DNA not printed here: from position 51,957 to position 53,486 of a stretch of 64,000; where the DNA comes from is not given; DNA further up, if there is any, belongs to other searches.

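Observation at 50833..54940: Membrane glycosyltransferase-like / PAP2-like / glycosyltransferase-like gene trio of uncertain function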

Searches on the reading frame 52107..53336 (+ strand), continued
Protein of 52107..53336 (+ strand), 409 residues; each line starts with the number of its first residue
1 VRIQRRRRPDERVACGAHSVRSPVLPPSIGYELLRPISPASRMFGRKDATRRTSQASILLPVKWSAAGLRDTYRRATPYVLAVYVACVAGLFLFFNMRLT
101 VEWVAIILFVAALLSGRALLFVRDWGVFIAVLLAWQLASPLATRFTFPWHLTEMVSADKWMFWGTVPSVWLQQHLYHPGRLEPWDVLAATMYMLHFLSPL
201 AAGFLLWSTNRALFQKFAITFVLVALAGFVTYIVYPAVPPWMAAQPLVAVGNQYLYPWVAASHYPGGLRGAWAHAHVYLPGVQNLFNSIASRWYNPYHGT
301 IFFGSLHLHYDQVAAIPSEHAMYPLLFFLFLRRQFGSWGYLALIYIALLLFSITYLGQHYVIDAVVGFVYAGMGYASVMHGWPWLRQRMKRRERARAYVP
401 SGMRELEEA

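Call 51: fold_search(model_id=the predicted structure, library=pdb)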
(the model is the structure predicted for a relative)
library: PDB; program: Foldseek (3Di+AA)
matches with E <= 10: 211; with E <= 0.001: 2
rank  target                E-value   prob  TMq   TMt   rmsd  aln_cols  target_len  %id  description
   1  9vj4_A                4.2e-05  1.00  0.47  0.60  11.5       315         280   18  Structure of a membrane-bound inositol phosphorylceramide synthase and ceramide complex (released 2026-03-11)
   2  9ivc_A                6.6e-05  1.00  0.41  0.45   5.5       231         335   20  Cryo-EM structure of AbA-bound Aur1-Kei1 complex (released 2025-06-18)
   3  8ijq_A                1.5e-01  0.94  0.31  0.41  11.3       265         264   14  The cryo-EM structure of human sphingomyelin synthase-related protein in complex with ceramide (released 2024-02-28)
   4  6ebu                  1.6e-01  1.00  0.32  0.68   6.1       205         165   12  Crystal structure of Aquifex aeolicus LpxE (released 2019-06-26)
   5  5jki                  4.8e-01  0.84  0.31  0.51  10.0       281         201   16  Crystal structure of the first transmembrane PAP2 type phosphatidylglycerolphosphate phosphatase from Bacillus subtilis (released 2017-02-22)
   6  5jwy                  5.5e-01  0.38  0.25  0.32  14.4       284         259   19  Structure of lipid phosphate phosphatase PgpB complex with PE (released 2016-07-20)
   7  9jtl                  5.7e-01  0.69  0.27  0.29   7.8       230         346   15  Human glucose 6 phosphate catalytic subunit 1 (hG6PC1) in apo state. (released 2025-08-06)
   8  9jtn                  6.3e-01  0.75  0.29  0.30   7.5       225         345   15  Human glucose 6 phosphate catalytic subunit 1 (hG6PC1) bound with phosphate. (released 2025-08-06)
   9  9j7v                  6.6e-01  0.75  0.28  0.29   7.4       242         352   14  Human G6PC1 in apo state (released 2025-02-05)
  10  5hd8_B                6.6e-01  0.06  0.11  0.10  19.8       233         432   10  Crystal structure of disulfide cross-linked D417C ClC-ec1 (released 2017-01-18)
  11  9jtm                  8.3e-01  0.69  0.29  0.30   7.4       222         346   13  Human glucose 6 phosphate catalytic subunit 1 (hG6PC1) bound with G6P (released 2025-08-06)
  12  8bm3_A                9.6e-01  0.51  0.31  0.43   8.1       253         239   17  H207A mutant of E. coli PgpB, a PAP2 type phosphatidyl glycerol phosphate and C55-PP phosphatase, in complex with farn (released 2023-11-22)
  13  8cxl_B                9.6e-01  0.38  0.28  0.23  11.7       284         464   15  Structure of NapH3, a vanadium-dependent haloperoxidase homolog catalyzing the stereospecific alpha-hydroxyketone rear (released 2022-08-31)
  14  1ott_B                1.0e+00  0.04  0.11  0.09  19.8       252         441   10  Structure of the Escherichia coli ClC Chloride channel E148A mutant and Fab Complex (released 2003-04-15)
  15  8cxl_A                1.1e+00  0.51  0.31  0.26  10.9       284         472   14  Structure of NapH3, a vanadium-dependent haloperoxidase homolog catalyzing the stereospecific alpha-hydroxyketone rear (released 2022-08-31)
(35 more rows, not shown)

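Call 68: search_protein_families(library=pfam, proteins=[L033:2758-4620:+, L035:13235-16153:+, L036:8257-9810:+, L037:12866-14305:+, L030:1-1923:+, L031:586-2322:+, L020:7816-8934:+], max_evalue=0.01)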
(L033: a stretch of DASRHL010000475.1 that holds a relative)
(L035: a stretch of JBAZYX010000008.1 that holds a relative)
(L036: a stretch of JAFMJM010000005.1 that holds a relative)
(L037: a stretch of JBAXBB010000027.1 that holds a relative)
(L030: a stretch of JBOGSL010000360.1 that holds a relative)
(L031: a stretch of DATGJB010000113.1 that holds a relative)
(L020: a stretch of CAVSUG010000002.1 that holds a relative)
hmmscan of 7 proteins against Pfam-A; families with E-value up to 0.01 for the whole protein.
L033:2758-4620:+ (621 aa): 3 families
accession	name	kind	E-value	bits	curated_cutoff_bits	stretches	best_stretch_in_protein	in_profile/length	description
PF14378.12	PAP2_3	-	8.8e-23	81.5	27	1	429-594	25-189/190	PAP2 superfamily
PF01569.27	PAP2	-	1.4e-06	28.5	27.2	1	531-601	49-126/130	PAP2 superfamily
PF14360.12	PAP2_C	-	1.6e-05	25.8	27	1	535-594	8-70/74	PAP2 superfamily C-terminal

L035:13235-16153:+ (973 aa): 4 families
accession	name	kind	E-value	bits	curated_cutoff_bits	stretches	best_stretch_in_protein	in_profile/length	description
PF07690.21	MFS_1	-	2.1e-37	129.3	33.4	2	325-490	3-173/347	Major Facilitator Superfamily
PF05050.19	Methyltransf_21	-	2.7e-07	31.3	22.7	1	806-912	1-129/173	Methyltransferase FkbM domain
PF00083.30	Sugar_tr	-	6.2e-07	29.1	22.3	1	353-487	47-186/452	Sugar (and other) transporter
PF06609.19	TRI12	-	0.0028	16.6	23.2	1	325-487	51-212/599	Fungal trichothecene efflux pump (TRI12)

L036:8257-9810:+ (518 aa): 3 families
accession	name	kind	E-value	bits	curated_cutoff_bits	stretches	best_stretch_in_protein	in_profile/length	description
PF07690.21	MFS_1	-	4.5e-43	147.9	33.4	2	72-454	5-347/347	Major Facilitator Superfamily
PF00083.30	Sugar_tr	-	1.5e-05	24.5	22.3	1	97-239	45-191/452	Sugar (and other) transporter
PF06609.19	TRI12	-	0.0039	16.1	23.2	1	71-235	51-214/599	Fungal trichothecene efflux pump (TRI12)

L037:12866-14305:+ (480 aa): 2 families
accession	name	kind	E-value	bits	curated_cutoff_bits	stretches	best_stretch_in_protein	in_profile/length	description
PF07690.21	MFS_1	-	3.6e-40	138.4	33.4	2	33-416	5-347/347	Major Facilitator Superfamily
PF00083.30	Sugar_tr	-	1.1e-05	25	22.3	1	59-194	46-186/452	Sugar (and other) transporter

L030:1-1923:+ (640 aa): 1 family
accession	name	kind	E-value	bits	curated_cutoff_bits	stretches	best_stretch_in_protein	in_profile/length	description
PF13231.12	PMT_2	-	4.6e-13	50.1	26.1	1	54-206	2-154/160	Dolichyl-phosphate-mannose-protein mannosyltransferase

L031:586-2322:+ (578 aa): 1 family
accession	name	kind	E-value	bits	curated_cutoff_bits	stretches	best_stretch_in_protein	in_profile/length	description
PF13231.12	PMT_2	-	0.0084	16.8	26.1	1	82-243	7-159/160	Dolichyl-phosphate-mannose-protein mannosyltransferase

L020:7816-8934:+ (372 aa): 1 family
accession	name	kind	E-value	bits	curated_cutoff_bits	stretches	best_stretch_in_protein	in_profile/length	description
PF00528.27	BPD_transp_1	-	6.4e-17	62.3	26.4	1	157-363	1-180/184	Binding-protein-dependent transport system inner membrane component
